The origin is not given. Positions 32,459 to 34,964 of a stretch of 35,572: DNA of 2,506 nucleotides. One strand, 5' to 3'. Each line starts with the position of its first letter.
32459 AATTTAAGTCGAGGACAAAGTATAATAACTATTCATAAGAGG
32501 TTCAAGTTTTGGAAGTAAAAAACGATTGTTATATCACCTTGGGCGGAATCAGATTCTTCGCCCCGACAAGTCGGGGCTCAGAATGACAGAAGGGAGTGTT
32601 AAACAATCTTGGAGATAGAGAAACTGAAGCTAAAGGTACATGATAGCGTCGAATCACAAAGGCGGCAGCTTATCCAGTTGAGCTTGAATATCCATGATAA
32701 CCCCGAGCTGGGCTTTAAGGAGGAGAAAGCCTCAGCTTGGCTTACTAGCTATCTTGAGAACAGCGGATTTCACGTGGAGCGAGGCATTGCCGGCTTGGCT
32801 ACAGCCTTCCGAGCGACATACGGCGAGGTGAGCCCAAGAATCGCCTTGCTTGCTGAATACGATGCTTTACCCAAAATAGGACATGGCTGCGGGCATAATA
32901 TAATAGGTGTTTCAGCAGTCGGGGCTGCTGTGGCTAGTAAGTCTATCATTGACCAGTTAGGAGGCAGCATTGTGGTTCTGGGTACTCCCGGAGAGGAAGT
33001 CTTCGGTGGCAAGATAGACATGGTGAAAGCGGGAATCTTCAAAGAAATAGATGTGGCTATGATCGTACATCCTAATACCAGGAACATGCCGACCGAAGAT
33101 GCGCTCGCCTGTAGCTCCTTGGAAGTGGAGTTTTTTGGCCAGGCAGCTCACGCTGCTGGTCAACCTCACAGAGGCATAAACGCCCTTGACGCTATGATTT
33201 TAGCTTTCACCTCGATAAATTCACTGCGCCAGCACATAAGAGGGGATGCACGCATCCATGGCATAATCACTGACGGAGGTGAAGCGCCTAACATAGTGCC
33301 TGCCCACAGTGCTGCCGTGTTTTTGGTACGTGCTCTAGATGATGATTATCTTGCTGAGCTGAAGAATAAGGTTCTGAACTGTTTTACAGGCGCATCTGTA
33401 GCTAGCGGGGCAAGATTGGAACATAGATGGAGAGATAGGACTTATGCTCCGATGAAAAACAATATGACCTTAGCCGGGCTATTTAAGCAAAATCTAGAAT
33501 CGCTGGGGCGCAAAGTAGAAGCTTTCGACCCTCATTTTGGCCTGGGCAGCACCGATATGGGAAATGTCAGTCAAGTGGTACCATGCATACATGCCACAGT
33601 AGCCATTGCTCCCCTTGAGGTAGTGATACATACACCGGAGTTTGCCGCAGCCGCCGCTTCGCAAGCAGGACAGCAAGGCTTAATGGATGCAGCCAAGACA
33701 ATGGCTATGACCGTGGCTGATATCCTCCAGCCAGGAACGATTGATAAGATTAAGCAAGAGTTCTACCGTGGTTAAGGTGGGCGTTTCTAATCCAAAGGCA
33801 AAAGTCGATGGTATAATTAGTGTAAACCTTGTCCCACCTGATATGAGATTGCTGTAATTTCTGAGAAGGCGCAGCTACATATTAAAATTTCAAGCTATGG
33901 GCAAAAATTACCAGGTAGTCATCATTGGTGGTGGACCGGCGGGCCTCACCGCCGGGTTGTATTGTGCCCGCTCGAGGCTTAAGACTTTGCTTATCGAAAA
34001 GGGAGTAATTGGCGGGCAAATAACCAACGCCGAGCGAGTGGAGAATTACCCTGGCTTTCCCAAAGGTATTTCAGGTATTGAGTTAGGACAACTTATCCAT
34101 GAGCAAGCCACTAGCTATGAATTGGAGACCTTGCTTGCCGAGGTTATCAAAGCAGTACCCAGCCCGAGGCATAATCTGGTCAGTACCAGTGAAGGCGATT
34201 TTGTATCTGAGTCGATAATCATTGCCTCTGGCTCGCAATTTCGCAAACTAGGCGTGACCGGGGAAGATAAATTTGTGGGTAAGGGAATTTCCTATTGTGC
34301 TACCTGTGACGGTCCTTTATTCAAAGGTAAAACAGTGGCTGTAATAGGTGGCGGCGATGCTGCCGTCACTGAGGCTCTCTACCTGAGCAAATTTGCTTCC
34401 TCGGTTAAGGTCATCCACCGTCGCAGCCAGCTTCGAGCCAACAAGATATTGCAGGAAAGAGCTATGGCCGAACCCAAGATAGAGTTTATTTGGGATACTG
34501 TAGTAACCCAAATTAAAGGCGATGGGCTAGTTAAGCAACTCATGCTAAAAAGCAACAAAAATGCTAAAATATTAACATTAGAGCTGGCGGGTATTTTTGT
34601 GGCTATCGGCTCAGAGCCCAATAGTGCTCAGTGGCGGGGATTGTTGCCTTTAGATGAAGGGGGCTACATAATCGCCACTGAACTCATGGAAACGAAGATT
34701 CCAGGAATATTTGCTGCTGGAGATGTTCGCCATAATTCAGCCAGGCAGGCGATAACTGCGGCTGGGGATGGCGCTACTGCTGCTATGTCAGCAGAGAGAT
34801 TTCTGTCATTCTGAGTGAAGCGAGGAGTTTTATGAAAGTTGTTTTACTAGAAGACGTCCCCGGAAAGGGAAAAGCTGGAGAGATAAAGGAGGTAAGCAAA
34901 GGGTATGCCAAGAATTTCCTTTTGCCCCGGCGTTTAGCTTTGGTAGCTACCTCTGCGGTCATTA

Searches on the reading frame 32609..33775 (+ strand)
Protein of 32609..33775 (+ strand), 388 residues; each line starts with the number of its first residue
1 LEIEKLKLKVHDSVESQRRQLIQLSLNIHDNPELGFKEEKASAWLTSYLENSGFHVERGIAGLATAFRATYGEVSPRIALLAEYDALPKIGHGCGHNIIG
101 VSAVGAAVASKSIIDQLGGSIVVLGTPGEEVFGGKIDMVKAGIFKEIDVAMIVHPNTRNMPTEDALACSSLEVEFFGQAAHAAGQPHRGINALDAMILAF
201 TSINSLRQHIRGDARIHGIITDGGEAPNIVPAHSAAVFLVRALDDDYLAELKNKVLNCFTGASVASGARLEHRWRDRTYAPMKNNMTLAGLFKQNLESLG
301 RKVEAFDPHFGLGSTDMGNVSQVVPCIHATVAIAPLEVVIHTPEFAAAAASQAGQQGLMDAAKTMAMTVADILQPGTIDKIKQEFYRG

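Call 53: search_protein_families(library=pfam, proteins=[window:32609-33775:+], max_evalue=0.000001)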
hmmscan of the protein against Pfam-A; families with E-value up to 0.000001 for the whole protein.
window:32609-33775:+ (388 aa): 2 families
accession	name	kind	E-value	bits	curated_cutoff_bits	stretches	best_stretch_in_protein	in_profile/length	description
PF07687.19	M20_dimer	-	1.5e-09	38.2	21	1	170-257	8-97/107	Peptidase dimerisation domain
PF01546.33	Peptidase_M20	-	3.7e-09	37.2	24.6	1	84-327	6-171/206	Peptidase family M20/M25/M40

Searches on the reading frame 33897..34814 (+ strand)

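Call 53: search_protein_families(library=pfam, proteins=[window:33897-34814:+], max_evalue=0.000001)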
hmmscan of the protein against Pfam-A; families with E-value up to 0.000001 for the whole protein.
window:33897-34814:+ (305 aa): 7 families
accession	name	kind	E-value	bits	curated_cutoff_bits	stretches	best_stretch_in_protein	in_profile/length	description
PF07992.20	Pyr_redox_2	-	2.5e-48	165.4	26.1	1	5-292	1-291/291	Pyridine nucleotide-disulphide oxidoreductase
PF13738.12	Pyr_redox_3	-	1.3e-22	80.9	30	1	67-275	87-305/305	Pyridine nucleotide-disulphide oxidoreductase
PF00070.33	Pyr_redox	-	1.2e-15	58.2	22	1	147-216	2-78/82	Pyridine nucleotide-disulphide oxidoreductase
PF12831.13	FAD_oxidored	-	8.7e-08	32.3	27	1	6-45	1-41/416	FAD dependent oxidoreductase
PF03486.20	HI0933_like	-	8.7e-08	32.3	50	0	6-36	2-32/244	HI0933-like protein Rossmann domain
PF13450.12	NAD_binding_8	-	1.2e-07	32.3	21.9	0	9-49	1-41/68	NAD(P)-binding Rossmann-like domain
PF00890.30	FAD_binding_2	-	9e-07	28.9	20.4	0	7-45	2-41/414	FAD binding domain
